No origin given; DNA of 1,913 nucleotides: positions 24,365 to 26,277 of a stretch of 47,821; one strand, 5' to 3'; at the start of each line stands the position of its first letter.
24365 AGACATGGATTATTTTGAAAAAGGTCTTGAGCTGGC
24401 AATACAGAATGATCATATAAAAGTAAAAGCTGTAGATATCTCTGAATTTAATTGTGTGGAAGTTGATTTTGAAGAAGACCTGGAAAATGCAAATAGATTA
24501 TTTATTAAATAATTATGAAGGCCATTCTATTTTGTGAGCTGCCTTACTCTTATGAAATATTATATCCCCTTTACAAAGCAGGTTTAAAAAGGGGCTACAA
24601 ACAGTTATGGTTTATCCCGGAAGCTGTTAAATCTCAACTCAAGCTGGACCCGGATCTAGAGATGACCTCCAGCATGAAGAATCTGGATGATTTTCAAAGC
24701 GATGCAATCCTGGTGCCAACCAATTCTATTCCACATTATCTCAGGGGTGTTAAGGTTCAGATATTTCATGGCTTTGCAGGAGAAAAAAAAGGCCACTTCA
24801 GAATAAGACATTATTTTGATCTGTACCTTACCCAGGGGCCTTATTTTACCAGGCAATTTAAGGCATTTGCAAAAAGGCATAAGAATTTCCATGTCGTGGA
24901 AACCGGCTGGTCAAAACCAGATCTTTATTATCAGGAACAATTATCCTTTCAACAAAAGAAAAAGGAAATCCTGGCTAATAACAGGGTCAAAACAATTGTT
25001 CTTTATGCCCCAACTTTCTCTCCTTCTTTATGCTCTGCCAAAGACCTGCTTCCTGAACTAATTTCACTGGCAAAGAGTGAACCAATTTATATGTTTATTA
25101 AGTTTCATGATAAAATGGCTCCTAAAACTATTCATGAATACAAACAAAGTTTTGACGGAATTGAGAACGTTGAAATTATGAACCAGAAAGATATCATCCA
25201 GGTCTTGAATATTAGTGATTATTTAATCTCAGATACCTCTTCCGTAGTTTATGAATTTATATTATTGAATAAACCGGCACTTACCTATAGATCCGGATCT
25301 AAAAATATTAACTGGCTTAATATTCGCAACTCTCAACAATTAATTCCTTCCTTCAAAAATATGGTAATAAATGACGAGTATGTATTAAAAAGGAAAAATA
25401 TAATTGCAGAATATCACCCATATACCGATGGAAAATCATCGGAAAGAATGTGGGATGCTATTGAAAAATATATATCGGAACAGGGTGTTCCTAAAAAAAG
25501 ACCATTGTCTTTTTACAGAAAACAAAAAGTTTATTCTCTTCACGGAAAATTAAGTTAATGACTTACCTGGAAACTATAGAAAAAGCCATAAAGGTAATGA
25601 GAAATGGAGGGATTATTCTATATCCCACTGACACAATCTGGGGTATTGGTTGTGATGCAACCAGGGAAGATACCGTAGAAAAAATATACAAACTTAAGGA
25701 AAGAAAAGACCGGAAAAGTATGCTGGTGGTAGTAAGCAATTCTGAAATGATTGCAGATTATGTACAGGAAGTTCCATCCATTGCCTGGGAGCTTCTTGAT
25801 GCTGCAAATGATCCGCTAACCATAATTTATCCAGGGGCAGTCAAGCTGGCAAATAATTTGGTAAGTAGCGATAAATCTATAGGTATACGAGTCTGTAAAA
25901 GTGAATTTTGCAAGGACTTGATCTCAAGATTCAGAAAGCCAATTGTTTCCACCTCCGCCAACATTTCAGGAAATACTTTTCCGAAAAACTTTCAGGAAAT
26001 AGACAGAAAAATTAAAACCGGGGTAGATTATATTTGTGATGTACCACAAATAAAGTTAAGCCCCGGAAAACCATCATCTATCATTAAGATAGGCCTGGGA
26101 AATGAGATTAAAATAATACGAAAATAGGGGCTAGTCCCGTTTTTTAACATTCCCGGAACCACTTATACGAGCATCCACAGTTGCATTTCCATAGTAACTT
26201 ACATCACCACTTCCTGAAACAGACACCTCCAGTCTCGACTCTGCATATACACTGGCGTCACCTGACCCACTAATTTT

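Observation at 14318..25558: Composite glycan-tailoring island joining a C-P (phosphonate) pathway, a nonulosonic-acid pathway and two unrelated activation/transfer systems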

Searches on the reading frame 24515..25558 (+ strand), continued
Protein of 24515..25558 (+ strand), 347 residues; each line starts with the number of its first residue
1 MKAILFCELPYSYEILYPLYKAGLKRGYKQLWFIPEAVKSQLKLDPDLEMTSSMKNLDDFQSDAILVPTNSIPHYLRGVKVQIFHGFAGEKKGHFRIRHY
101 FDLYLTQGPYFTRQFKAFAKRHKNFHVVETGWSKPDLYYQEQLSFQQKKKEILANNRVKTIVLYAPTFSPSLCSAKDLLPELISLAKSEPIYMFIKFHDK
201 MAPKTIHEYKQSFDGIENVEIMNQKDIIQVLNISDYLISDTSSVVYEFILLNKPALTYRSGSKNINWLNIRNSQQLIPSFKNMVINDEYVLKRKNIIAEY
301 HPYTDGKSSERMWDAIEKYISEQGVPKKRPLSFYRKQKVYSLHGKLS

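Call 36: find_encoding_contigs(protein=P0108, flank=8000, max_places=2)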
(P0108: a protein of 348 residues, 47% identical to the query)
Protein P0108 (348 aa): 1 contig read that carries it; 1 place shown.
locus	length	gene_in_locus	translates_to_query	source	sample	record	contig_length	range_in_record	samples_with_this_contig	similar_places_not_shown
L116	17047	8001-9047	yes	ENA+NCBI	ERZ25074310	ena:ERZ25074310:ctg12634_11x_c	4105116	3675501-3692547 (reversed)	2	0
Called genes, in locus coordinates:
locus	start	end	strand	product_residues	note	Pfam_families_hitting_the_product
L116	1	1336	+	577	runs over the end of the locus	PF19510:DUF6044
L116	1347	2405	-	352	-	PF03102:NeuB, PF08666:SAF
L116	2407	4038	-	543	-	PF02348:CTP_transf_3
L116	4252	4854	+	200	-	PF04991:LicD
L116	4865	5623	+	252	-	PF00483:NTP_transferase, PF12804:NTP_transf_3 (weak)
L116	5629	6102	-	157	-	-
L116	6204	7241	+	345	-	PF07388:A-2_8-polyST, PF07922:Glyco_transf_52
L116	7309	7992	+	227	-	PF12804:NTP_transf_3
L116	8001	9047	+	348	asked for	PF04464:Glyphos_transf, PF02350:Epimerase_2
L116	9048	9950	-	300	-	PF03009:GDPD, PF13653:GDPD_2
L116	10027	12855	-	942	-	PF13620:CarboxypepD_reg (faint), PF13715:CarbopepD_reg_2 (faint), PF00593:TonB_dep_Rec_b-barrel, PF14905:OMP_b-brl_3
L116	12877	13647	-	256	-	PF22252:PNGase_F-II_N (faint), PF09697:Porph_ging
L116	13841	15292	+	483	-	PF00512:HisKA, PF02518:HATPase_c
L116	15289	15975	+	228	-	PF00072:Response_reg, PF00486:Trans_reg_C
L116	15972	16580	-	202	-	PF13505:OMP_b-brl, PF27340:TP_0126 (weak)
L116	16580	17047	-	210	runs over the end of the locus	PF13590:DUF4136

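Call 37: find_related_loci(query=window:24515-25558:+, collection=genome_contigs, flank=10000)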
Query window:24515-25558:+ (347 aa) in genome_contigs; peptide patterns used: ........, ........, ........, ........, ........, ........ (x = any residue, [..] = any of these).
281 stretches matched a pattern; 173 encode a relative of the query (tblastn E <= 1e-3); the best 80 are kept; 80 distinct loci.
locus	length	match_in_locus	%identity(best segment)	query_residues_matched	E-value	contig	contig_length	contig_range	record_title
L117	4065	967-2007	88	1-347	0e+0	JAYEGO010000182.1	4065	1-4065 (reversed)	MAG: Bacteroidota bacterium isolate MAG244 MAG244_182, whole genome shotgun sequence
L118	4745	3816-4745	84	1-310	0e+0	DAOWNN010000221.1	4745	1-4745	MAG TPA_asm: Bacteroidota bacterium isolate CSMAG_3029 CSMAG_3029_k141_551927_length_4745_cov_148.0000, whole genome sho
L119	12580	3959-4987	49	1-346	8e-107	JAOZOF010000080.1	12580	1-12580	MAG: Marinilabiliaceae bacterium isolate GMC4.concoct.52 GMC4_6619_length_12580_cov_17.614611, whole genome shotgun sequ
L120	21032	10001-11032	48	1-345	1e-105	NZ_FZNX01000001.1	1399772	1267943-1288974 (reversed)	Lutibacter flavus strain DSM 27993, whole genome shotgun sequence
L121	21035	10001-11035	48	1-345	2e-105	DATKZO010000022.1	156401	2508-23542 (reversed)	MAG TPA_asm: Bacteroidales bacterium isolate SMAG_U14247 k141_2436887, whole genome shotgun sequence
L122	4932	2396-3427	52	1-346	4e-105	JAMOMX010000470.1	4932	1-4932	MAG: Sulfurimonas sp. isolate 4281-140_metabat1_scaf2bin.066 4281-140_scaffold_9516_c1, whole genome shotgun sequence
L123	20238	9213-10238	48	1-344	1e-103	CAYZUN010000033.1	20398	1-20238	MAG TPA_asm: uncultured Sulfurimonas sp. isolate SRP128015_co1_20 genome assembly, contig: NODE_3531_length_20398_cov_9.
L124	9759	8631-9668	46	1-347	5e-103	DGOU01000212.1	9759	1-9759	MAG TPA_asm: Lutibacter sp. UBA4458 UBA4458_contig_11580, whole genome shotgun sequence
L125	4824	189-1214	48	1-344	2e-101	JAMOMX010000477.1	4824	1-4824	MAG: Sulfurimonas sp. isolate 4281-140_metabat1_scaf2bin.066 4281-140_scaffold_9830_c1, whole genome shotgun sequence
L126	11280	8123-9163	46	1-347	5e-99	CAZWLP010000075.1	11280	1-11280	MAG TPA_asm: uncultured Rikenellaceae bacterium isolate binchicken_co42_311 genome assembly, contig: NODE_9271_length_11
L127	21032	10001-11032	46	1-345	4e-98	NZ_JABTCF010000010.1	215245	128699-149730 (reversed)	Maribacter aquimaris strain ANRC-HE7 contig10, whole genome shotgun sequence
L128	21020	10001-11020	45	1-345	4e-97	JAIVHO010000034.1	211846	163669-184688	MAG: Bacteroidales bacterium isolate MAG2 MTG2_23, whole genome shotgun sequence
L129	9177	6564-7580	46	1-339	6e-97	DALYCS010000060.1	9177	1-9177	MAG TPA_asm: Flavobacterium sp. isolate CTOTU14207 NODE_1910_length_9177_cov_2.851239, whole genome shotgun sequence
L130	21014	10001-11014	46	1-345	4e-94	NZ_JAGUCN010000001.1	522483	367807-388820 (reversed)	Carboxylicivirga mesophila strain JCM 18290 scaffold_1_length=522484, whole genome shotgun sequence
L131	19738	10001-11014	46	1-345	4e-94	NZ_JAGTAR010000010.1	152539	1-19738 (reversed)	Carboxylicivirga sediminis strain JR1 scaffold_10_length=152540, whole genome shotgun sequence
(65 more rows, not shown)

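Call 70: search_protein_families(library=pfam, proteins=[L113:4875-5693:+, L114:5707-6180:-], max_evalue=0.001)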
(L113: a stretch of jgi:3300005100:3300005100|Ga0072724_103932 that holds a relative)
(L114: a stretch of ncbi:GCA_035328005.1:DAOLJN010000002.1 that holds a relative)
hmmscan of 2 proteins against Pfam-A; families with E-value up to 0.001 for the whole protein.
L113:4875-5693:+ (272 aa): 5 families
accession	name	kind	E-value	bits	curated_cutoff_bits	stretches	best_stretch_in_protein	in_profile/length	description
PF14805.11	THDPS_N_2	-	2e-23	82.8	25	1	4-66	1-67/67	Tetrahydrodipicolinate N-succinyltransferase N-terminal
PF00132.30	Hexapep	-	9.7e-13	47.7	27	1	167-201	2-36/36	Bacterial transferase hexapeptide (six repeats)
PF14602.12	Hexapep_2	-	3.3e-12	46.4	27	1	166-200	1-33/34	Hexapeptide repeat of succinyl-transferase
PF21711.3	DCTN5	-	0.0004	20.5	40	0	167-222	108-159/182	Dynactin subunit 5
PF25084.1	LbH_EIF2B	-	0.00055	20.4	54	0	122-205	27-105/105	EIF2B subunit epsilon LbH domain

L114:5707-6180:- (157 aa): 0 families

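Call 90: predict_structure(alignment_id=A3)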
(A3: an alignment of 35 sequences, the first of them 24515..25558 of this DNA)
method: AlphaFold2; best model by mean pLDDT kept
length: 347 residues; sequences in the alignment: 35
mean_pLDDT: 90.2   pTM: 0.86
mean pLDDT of the five models: 90.2, 89.5, 89.4, 88.7, 88.3
residues with pLDDT >= 90: 229; 70-90: 105; 50-70: 11; < 50: 2
segments of 3 or more residues with pLDDT < 50: none
pLDDT, mean of each block of 10 residues (from residue 1): 94 91 97 92 87 95 93 90 74 64 94 92 92 87 90 94 90 87 96 93 93 95 85 95 86 94 86 97 95 94 93 98 89 85 81
secondary structure, 60 per line:
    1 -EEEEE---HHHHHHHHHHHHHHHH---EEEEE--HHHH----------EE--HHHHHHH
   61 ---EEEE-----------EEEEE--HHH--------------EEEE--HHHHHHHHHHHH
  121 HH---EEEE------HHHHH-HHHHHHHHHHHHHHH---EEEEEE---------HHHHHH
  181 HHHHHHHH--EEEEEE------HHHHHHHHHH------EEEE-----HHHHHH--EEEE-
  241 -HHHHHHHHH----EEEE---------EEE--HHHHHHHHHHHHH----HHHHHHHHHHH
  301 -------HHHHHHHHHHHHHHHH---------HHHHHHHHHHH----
elements in order: E2-6 H10-25 E29-33 H36-39 H54-60 E64-67 E79-83 E103-106 H109-122 E126-129 H136-140 H142-156 E160-165 H175-188 E191-196 H203-212 E219-222 H228-233 E236-239 H242-250 E255-258 E268-270 H273-285 H290-300 H308-323 H333-343

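Call 93: fold_search(model_id=the predicted structure, library=pdb)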
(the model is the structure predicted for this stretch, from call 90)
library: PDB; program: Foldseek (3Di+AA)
matches with E <= 10: 1731; with E <= 0.001: 372
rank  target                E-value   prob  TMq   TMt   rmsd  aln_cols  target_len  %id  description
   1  3l7m_B                8.5e-13  1.00  0.65  0.56   5.5       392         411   16  Structure of the Wall Teichoic Acid Polymerase TagF, H548A (released 2010-04-28)
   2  1f6d_B                1.6e-12  1.00  0.62  0.58   6.3       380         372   14  THE STRUCTURE OF UDP-N-ACETYLGLUCOSAMINE 2-EPIMERASE FROM E. COLI. (released 2000-12-13)
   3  3l7i_D                2.0e-12  1.00  0.65  0.56   5.5       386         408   18  Structure of the Wall Teichoic Acid Polymerase TagF (released 2010-04-28)
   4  3l7j_D                2.6e-12  1.00  0.64  0.55   5.8       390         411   16  Structure of the Wall Teichoic Acid Polymerase TagF, H444N variant (released 2010-04-28)
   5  3l7j_B                3.2e-12  1.00  0.65  0.56   5.6       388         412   16  Structure of the Wall Teichoic Acid Polymerase TagF, H444N variant (released 2010-04-28)
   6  1f6d_A                6.1e-12  1.00  0.65  0.61   5.7       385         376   14  THE STRUCTURE OF UDP-N-ACETYLGLUCOSAMINE 2-EPIMERASE FROM E. COLI. (released 2000-12-13)
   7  3l7k_D                6.9e-12  1.00  0.62  0.55   5.9       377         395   18  Structure of the Wall Teichoic Acid Polymerase TagF, H444N + CDPG (15 minute soak) (released 2010-04-28)
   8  3l7l_D                7.8e-12  1.00  0.64  0.56   5.7       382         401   17  Structure of the Wall Teichoic Acid Polymerase TagF, H444N + CDPG (30 minute soak) (released 2010-04-28)
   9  3l7m_D                1.2e-11  1.00  0.66  0.57   5.4       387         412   17  Structure of the Wall Teichoic Acid Polymerase TagF, H548A (released 2010-04-28)
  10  1f6d_C                1.4e-11  1.00  0.65  0.62   5.5       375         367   15  THE STRUCTURE OF UDP-N-ACETYLGLUCOSAMINE 2-EPIMERASE FROM E. COLI. (released 2000-12-13)
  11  3l7j_A                1.7e-11  1.00  0.66  0.57   5.6       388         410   16  Structure of the Wall Teichoic Acid Polymerase TagF, H444N variant (released 2010-04-28)
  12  3dzc_A                1.9e-11  1.00  0.61  0.58   5.9       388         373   14  2.35 Angstrom resolution structure of WecB (VC0917), a UDP-N-acetylglucosamine 2-epimerase from Vibrio cholerae. (released 2008-08-12)
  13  3l7k_B                2.1e-11  1.00  0.64  0.56   5.8       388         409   16  Structure of the Wall Teichoic Acid Polymerase TagF, H444N + CDPG (15 minute soak) (released 2010-04-28)
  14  5enz_A                3.1e-11  1.00  0.65  0.63   7.0       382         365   15  S. aureus MnaA-UDP co-structure (released 2016-04-27)
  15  3l7i_A                5.0e-11  1.00  0.66  0.57   5.5       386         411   18  Structure of the Wall Teichoic Acid Polymerase TagF (released 2010-04-28)
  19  3l7m_A                8.5e-11  1.00  0.64  0.56   5.5       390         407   15  Structure of the Wall Teichoic Acid Polymerase TagF, H548A (released 2010-04-28)
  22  8va1_D                1.6e-10  1.00  0.58  0.39   5.9       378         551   17  S. aureus TarL H300N in complex with CDP-ribitol (single tetramer) (released 2024-04-03)
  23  8va1_A                1.9e-10  1.00  0.57  0.38   6.5       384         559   17  S. aureus TarL H300N in complex with CDP-ribitol (single tetramer) (released 2024-04-03)
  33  8va1_B                8.3e-10  1.00  0.57  0.38   6.6       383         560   16  S. aureus TarL H300N in complex with CDP-ribitol (single tetramer) (released 2024-04-03)
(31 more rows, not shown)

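Call 94: search_solved_structures(query=A3, max_evalue=0.001, show_alignments=3)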
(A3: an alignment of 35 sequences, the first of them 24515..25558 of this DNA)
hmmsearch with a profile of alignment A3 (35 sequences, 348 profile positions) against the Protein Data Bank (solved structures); distinct sequences matched with E-value up to 0.001: 5.
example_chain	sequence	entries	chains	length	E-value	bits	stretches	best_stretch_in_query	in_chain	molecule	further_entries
8va1_A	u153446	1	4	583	3.8e-16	62.3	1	122-314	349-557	Teichoic acid ribitol-phosphate polymerase TarL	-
8qoy_A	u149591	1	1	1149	3.7e-09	39.3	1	127-260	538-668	TagF-like capsule polymerase Cps3D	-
8ahe_A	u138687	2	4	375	0.00022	23.6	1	117-320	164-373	UDP-N-acetylglucosamine 2-epimerase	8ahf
3beo_A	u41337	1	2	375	0.00022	23.6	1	117-320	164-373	UDP-N-acetylglucosamine 2-epimerase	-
5enz_A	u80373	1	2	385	0.00048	22.5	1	126-321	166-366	UDP-GlcNAc 2-epimerase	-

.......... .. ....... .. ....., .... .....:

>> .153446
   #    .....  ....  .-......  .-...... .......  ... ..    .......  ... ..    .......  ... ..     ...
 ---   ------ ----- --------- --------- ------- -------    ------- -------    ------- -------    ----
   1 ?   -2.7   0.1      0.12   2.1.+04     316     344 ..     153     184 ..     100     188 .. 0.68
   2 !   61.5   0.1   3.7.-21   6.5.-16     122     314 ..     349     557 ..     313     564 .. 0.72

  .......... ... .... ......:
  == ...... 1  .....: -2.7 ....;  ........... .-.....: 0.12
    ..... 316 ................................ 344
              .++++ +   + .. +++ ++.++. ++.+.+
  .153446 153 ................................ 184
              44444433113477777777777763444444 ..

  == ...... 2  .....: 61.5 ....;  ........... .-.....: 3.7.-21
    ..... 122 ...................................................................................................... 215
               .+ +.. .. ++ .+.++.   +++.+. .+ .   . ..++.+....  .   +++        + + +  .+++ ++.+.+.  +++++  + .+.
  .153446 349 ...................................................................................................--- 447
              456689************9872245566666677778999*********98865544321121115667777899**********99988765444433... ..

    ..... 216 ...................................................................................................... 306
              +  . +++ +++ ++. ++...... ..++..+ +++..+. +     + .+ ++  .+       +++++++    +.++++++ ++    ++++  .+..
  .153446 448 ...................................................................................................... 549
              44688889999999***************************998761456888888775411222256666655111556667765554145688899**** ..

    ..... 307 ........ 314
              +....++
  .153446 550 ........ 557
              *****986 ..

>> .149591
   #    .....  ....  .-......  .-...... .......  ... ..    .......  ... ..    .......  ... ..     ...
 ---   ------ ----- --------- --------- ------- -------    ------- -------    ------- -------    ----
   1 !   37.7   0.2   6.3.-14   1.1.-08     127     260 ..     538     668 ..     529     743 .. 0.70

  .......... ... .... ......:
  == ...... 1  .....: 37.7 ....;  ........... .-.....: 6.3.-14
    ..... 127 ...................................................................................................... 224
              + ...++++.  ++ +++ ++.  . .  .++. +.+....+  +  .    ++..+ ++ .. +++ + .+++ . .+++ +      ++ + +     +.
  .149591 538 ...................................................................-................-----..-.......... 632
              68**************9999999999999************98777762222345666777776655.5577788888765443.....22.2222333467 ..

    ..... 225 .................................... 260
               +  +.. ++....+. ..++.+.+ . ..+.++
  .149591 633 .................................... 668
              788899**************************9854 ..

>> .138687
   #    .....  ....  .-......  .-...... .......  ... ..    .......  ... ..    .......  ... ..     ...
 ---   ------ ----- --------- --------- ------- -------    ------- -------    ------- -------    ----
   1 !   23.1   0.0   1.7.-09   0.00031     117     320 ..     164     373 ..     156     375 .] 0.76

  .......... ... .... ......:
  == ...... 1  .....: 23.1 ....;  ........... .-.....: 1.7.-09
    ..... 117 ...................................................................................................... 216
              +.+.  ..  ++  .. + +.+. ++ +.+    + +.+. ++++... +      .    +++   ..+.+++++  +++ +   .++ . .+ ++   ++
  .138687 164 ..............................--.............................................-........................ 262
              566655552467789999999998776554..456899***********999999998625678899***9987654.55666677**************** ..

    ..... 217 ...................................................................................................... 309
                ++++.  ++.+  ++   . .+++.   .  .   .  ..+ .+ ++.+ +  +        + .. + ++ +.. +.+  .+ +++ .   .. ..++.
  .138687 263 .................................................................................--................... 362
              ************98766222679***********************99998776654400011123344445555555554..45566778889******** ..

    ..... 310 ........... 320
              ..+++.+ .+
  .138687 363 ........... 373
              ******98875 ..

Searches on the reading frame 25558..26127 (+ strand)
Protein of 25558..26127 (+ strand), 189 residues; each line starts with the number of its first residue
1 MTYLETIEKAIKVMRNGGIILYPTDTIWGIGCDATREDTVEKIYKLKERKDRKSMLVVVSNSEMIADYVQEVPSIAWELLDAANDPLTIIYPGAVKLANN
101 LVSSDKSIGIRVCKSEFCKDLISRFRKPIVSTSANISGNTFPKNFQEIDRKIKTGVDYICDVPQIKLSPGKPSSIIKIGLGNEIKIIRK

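Call 6: search_protein_families(library=pfam, proteins=[window:25558-26127:+], max_evalue=0.001)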
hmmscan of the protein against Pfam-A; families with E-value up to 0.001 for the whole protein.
window:25558-26127:+ (189 aa): 1 family
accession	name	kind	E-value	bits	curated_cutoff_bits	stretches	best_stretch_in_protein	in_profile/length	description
PF01300.24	Sua5_yciO_yrdC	-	2.9e-45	154.4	25.1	1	13-189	2-177/178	Telomere recombination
